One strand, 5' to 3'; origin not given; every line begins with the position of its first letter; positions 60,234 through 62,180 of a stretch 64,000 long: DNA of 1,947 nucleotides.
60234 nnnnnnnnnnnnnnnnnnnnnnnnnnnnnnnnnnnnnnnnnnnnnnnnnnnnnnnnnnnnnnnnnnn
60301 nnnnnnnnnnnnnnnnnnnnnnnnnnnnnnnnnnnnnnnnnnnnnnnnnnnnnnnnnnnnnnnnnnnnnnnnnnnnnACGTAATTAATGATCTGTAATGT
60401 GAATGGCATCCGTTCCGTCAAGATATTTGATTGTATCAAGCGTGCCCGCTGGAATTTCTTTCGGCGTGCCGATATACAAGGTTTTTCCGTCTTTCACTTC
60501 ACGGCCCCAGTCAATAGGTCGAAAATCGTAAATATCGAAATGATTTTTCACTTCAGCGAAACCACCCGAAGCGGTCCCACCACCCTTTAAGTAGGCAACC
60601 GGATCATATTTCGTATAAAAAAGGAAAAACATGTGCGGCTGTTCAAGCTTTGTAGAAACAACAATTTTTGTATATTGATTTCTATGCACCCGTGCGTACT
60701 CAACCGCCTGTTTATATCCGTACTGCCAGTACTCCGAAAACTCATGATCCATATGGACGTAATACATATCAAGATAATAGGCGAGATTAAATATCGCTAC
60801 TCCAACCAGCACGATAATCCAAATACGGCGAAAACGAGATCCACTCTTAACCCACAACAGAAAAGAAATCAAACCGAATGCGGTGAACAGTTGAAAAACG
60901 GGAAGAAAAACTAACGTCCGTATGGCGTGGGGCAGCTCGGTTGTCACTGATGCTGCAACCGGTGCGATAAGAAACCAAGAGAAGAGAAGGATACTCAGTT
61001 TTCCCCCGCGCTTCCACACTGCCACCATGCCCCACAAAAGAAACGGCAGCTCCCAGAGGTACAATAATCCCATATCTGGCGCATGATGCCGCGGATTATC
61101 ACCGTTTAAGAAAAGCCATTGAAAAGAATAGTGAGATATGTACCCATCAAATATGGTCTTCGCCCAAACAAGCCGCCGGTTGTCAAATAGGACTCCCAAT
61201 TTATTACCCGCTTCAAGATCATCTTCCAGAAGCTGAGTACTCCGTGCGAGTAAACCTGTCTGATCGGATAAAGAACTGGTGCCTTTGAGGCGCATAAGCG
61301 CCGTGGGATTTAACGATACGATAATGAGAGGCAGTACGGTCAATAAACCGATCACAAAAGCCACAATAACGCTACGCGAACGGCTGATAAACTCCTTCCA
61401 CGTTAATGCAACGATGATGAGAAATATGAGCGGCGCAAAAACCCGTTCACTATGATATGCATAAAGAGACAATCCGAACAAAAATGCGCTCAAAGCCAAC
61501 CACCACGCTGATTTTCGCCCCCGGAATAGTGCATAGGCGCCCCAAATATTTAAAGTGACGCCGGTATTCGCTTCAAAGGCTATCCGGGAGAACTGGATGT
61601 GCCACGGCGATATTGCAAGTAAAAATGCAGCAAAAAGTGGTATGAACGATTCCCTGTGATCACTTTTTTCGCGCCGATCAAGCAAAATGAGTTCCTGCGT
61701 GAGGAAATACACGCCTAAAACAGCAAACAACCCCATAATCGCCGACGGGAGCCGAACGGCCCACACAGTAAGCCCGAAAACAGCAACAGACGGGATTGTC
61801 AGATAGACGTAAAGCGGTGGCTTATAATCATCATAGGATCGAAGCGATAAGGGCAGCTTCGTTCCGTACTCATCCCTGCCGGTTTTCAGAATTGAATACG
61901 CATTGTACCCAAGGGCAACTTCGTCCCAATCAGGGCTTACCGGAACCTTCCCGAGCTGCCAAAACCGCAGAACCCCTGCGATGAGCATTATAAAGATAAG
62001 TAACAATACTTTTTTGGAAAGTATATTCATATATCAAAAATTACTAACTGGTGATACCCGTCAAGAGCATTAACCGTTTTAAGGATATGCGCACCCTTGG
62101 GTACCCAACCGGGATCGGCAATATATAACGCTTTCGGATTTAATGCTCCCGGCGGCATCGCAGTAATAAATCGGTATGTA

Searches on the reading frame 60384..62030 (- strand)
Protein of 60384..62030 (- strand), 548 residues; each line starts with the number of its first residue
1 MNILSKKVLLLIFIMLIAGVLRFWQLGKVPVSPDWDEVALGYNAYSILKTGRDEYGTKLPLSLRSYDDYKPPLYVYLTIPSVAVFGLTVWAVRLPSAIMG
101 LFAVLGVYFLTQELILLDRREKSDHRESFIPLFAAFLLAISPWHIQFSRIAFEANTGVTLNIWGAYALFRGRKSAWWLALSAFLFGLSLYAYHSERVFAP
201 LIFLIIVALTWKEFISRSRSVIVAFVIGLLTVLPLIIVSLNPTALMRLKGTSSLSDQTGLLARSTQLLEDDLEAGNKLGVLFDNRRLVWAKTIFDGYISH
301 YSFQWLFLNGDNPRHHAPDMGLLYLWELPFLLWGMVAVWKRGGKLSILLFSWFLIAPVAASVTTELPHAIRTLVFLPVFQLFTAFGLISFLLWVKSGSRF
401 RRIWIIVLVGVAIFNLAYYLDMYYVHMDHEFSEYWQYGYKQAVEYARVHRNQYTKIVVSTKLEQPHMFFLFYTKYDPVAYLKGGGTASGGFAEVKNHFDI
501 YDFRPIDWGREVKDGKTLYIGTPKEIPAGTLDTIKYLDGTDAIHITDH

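Call 11: search_protein_families(library=pfam, proteins=[window:60384-62030:-])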
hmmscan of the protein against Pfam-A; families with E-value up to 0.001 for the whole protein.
window:60384-62030:- (548 aa): 1 family
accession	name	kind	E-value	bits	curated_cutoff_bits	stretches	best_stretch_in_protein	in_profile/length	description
PF13231.12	PMT_2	-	1.6e-07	32.1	26.1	1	70-237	2-159/160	Dolichyl-phosphate-mannose-protein mannosyltransferase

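Call 61: find_encoding_contigs(protein=window:60384-62030:-, flank=10000, max_places=3)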
Protein window:60384-62030:- (548 aa): 5 contigs read that carry it; 2 places shown.
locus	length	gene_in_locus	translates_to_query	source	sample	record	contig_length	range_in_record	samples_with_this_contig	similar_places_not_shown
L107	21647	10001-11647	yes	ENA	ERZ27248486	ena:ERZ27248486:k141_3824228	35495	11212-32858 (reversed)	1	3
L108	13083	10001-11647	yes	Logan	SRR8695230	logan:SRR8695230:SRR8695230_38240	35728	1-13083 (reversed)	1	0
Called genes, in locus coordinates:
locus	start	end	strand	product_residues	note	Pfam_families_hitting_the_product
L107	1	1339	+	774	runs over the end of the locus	PF09586:YfhO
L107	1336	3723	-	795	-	PF09586:YfhO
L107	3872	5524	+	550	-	PF02366:PMT, PF13231:PMT_2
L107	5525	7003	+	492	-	-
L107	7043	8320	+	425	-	-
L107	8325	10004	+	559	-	PF13231:PMT_2 (faint)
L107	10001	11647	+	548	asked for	PF13231:PMT_2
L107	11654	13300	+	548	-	PF10131:PTPS_related (weak)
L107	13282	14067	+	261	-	PF00535:Glycos_transf_2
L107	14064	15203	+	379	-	-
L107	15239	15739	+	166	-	-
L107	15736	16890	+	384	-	PF26314:MptA_B_family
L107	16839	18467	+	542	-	-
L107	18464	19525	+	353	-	PF13439:Glyco_transf_4, PF00534:Glycos_transf_1, PF13692:Glyco_trans_1_4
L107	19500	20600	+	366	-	-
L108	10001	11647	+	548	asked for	PF13231:PMT_2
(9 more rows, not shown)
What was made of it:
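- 45440..63727 (-): Right conserved part of the cluster at 42.2% G+C (measured over 44406-63727). It holds GT2, PMT_2 GT-C, GT4, GT2, a Wzx-like flippase (49487), a polyprenyl-phosphate-sugar-synthase-like GT2 (50748), and further GT4, GT2 and GT-C-like membrane proteins. The cluster continues past the window with PMT and YfhO genes (call 61).
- The cluster continues past the window (call 61).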
